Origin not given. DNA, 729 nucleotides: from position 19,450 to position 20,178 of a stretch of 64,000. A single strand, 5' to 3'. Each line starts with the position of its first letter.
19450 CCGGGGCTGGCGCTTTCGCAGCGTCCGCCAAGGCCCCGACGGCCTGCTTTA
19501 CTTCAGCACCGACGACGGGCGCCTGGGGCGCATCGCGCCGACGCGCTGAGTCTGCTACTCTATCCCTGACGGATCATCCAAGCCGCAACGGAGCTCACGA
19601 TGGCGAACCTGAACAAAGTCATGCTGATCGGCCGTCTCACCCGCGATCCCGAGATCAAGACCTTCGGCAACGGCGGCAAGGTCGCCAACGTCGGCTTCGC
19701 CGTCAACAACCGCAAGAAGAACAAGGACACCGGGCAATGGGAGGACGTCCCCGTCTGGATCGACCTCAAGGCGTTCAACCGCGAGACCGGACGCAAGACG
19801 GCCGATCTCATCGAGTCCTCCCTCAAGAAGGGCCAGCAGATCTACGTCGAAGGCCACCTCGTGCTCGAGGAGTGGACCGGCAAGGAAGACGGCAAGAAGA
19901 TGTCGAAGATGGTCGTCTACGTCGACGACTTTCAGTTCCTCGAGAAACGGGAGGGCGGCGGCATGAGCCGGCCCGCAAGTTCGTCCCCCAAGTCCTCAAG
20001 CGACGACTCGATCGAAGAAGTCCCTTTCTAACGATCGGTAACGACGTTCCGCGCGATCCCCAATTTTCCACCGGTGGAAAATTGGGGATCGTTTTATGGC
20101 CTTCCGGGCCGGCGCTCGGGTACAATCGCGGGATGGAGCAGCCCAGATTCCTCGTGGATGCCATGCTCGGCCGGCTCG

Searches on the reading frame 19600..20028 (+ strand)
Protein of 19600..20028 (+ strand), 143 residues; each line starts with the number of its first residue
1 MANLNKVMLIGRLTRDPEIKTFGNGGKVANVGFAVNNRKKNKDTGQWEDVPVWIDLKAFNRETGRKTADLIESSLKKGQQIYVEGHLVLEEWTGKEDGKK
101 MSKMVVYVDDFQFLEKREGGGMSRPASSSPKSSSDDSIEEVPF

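Call 72: search_protein_families(library=pfam, proteins=[window:19600-20028:+], max_evalue=0.00001)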
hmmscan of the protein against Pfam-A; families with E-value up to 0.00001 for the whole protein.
window:19600-20028:+ (143 aa): 1 family
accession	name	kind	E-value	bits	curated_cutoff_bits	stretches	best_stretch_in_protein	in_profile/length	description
PF00436.31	SSB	-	4.2e-24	85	26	1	4-114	1-104/104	Single-strand binding protein family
